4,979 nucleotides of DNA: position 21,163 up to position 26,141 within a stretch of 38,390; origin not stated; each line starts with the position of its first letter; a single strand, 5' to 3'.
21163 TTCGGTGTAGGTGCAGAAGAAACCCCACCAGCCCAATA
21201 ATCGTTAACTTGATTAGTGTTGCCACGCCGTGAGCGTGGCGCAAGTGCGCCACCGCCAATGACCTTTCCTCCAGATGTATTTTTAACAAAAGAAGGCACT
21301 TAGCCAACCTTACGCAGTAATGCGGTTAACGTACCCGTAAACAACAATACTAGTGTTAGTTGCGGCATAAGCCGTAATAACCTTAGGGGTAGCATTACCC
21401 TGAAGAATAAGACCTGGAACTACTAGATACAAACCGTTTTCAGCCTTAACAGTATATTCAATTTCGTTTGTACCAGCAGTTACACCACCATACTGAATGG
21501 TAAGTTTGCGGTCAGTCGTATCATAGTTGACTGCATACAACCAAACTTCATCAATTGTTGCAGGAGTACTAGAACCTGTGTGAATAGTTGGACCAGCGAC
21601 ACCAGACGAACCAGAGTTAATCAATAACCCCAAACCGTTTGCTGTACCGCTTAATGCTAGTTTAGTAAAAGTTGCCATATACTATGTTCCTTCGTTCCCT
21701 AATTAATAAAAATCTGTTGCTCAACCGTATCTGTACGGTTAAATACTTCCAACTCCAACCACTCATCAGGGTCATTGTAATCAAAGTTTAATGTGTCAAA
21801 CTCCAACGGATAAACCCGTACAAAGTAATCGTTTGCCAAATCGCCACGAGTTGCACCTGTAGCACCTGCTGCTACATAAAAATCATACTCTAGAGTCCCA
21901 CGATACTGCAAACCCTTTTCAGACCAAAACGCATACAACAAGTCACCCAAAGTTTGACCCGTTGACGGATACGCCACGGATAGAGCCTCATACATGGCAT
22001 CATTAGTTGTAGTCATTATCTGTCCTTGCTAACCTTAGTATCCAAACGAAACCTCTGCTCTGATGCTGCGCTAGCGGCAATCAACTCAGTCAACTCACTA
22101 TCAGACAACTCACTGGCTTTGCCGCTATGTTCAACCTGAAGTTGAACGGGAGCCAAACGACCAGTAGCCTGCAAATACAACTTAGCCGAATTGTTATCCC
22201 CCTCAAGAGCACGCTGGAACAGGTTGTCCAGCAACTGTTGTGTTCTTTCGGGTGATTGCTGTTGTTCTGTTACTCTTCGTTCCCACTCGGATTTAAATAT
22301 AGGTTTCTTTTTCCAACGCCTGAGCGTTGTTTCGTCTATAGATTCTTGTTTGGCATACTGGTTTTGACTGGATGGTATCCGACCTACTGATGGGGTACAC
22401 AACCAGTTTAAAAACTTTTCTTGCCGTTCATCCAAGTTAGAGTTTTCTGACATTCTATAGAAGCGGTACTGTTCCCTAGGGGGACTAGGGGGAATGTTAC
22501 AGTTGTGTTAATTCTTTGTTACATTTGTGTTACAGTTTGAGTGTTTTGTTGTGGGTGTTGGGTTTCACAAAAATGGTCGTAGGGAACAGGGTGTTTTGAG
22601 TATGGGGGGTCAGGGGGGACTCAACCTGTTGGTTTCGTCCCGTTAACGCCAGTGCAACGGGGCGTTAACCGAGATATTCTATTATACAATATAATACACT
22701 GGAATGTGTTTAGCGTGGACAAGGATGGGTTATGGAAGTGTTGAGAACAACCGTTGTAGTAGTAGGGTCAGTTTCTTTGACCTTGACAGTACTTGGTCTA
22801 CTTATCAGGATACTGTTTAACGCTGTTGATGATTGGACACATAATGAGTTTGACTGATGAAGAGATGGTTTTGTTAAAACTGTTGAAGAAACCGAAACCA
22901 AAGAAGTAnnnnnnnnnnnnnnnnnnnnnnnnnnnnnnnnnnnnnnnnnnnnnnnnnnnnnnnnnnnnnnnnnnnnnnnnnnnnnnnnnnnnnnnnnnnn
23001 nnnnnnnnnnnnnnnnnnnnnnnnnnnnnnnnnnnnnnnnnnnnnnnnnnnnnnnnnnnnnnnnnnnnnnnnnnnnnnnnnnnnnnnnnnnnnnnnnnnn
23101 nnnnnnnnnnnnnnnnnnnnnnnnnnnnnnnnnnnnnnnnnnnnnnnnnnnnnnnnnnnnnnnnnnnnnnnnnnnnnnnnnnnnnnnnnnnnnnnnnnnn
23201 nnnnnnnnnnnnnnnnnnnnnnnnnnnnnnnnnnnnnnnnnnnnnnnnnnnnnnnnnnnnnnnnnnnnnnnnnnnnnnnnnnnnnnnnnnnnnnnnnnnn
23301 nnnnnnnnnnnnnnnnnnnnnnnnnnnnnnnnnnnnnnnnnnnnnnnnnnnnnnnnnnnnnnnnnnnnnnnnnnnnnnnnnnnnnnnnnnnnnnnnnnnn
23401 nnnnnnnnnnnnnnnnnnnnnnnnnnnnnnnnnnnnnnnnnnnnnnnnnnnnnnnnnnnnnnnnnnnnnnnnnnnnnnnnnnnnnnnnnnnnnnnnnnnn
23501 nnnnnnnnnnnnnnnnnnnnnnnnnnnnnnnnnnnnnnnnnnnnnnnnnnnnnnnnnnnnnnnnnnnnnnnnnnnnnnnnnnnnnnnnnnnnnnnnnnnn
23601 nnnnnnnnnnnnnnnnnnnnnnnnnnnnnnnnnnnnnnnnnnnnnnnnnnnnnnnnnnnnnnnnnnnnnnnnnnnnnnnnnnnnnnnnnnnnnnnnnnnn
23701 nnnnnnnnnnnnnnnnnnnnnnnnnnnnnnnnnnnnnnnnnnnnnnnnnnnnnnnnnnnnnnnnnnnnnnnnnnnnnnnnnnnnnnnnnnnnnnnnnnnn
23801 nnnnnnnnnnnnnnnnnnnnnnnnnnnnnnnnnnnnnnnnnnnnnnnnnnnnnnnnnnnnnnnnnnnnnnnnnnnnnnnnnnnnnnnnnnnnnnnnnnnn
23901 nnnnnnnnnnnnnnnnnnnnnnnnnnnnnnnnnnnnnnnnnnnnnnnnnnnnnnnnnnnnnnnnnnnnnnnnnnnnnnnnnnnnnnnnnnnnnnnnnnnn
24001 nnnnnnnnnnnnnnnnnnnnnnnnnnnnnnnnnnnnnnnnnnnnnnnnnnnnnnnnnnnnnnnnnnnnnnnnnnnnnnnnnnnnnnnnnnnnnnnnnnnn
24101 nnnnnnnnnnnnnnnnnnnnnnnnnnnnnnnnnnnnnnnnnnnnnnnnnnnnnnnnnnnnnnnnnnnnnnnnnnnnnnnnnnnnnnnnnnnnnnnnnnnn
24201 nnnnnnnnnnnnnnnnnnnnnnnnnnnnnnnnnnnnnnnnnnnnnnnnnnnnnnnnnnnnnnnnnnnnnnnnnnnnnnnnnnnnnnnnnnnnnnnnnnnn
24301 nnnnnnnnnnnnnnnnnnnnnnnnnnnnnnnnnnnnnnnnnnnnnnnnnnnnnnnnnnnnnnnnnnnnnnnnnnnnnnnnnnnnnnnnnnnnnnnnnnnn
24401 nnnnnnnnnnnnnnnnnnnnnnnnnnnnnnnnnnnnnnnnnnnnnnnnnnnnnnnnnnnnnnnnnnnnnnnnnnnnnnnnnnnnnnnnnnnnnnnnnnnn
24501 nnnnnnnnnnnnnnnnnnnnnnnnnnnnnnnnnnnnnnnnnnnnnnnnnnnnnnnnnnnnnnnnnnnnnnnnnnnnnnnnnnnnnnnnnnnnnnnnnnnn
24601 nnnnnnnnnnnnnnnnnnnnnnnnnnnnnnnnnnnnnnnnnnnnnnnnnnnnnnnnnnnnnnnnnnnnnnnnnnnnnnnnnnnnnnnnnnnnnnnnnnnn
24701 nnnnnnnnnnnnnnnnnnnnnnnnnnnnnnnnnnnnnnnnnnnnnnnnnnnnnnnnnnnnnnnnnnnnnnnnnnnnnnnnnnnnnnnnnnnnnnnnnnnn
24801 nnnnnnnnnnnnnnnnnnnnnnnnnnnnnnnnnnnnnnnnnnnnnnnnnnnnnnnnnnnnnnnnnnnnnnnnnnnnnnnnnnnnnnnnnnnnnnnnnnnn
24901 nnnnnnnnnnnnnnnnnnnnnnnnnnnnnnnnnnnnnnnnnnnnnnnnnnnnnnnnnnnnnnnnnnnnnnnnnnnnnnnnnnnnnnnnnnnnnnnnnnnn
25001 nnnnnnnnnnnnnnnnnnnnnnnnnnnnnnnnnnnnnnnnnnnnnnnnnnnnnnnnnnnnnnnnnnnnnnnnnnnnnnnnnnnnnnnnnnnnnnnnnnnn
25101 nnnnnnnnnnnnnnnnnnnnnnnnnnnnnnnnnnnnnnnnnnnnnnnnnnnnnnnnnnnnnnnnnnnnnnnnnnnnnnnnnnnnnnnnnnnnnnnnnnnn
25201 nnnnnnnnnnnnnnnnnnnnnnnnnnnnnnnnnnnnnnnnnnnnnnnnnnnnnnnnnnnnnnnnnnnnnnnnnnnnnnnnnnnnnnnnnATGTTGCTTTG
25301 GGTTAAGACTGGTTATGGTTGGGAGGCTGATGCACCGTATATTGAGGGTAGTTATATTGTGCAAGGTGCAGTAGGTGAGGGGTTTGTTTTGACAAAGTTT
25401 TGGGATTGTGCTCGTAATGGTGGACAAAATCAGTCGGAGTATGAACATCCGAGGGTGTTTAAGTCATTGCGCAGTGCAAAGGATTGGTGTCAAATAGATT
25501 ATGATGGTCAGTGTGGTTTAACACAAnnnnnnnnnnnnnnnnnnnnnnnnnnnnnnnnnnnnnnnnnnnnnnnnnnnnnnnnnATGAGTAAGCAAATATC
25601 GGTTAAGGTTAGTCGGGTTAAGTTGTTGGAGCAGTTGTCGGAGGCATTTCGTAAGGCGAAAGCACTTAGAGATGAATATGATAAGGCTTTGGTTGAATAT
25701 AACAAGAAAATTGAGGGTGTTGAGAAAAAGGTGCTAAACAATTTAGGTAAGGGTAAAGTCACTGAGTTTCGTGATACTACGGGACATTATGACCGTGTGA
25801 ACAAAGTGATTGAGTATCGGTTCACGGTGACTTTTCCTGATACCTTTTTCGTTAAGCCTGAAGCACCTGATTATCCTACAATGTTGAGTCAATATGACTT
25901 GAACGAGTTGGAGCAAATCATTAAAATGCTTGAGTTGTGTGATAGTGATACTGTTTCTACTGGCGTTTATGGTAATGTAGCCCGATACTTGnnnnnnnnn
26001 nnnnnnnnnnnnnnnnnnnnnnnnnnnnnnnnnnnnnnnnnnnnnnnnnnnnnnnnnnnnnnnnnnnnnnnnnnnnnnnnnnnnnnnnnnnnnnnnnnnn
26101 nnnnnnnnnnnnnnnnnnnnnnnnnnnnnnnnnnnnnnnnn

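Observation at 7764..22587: Octamer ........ recurs at seven gene junctions, four times supplying the upstream stop codon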

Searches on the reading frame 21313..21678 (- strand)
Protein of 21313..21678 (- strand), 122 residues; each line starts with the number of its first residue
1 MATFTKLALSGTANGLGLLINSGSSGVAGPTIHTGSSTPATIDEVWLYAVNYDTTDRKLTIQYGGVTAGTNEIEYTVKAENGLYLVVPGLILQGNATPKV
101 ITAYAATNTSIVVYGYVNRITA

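Call 8: search_protein_families(library=phrogs, proteins=[window:21313-21678:-])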
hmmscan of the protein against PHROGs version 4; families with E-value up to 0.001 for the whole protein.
window:21313-21678:- (122 aa): 1 family
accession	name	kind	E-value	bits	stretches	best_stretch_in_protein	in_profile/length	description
phrog_30535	-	unknown function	2.1e-38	132.1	1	1-122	1-125/125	-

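Call 51: search_protein_families(library=pfam, proteins=[window:21313-21678:-], max_evalue=1)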
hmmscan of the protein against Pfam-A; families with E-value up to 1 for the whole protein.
window:21313-21678:- (122 aa): 0 families

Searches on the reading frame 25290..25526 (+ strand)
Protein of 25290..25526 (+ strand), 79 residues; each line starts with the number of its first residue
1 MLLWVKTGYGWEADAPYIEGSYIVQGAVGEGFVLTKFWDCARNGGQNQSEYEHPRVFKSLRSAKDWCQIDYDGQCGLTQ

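Call 45: search_protein_families(library=pfam, proteins=[window:25290-25526:+], max_evalue=10)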
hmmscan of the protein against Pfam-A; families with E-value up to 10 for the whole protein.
window:25290-25526:+ (79 aa): 1 family
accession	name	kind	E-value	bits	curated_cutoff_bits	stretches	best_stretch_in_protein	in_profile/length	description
PF24334.1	DUF7502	-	0.12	12.2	27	1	13-72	65-124/281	Family of unknown function (DUF7502)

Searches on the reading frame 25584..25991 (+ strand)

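Call 10: search_protein_families(library=phrogs, proteins=[window:25584-25991:+])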
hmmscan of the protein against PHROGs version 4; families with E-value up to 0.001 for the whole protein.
window:25584-25991:+ (136 aa): 0 families

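Call 14: search_protein_families(library=pfam, proteins=[window:25584-25991:+], max_evalue=0.01)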
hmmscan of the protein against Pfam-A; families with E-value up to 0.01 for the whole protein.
window:25584-25991:+ (136 aa): 0 families

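Call 45: search_protein_families(library=pfam, proteins=[window:25584-25991:+], max_evalue=10)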
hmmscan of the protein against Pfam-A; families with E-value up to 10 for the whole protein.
window:25584-25991:+ (136 aa): 1 family
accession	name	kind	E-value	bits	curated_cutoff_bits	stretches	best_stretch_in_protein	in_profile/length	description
PF04011.17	LemA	-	0.066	13.5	26.2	1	13-62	85-134/149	LemA family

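Call 46: search_protein_families(library=ncbifam, proteins=[window:25584-25991:+], max_evalue=1)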
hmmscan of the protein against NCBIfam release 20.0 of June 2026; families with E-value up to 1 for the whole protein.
window:25584-25991:+ (136 aa): 2 families
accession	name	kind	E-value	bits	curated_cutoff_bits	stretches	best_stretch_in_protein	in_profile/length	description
NF006611.0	PRK09173.1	equivalog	0.055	13.5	195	1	16-50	36-70/159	F0F1 ATP synthase subunit B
TIGR01280.1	xseB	equivalog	0.18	11.9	35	0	15-46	23-54/57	exodeoxyribonuclease VII small subunit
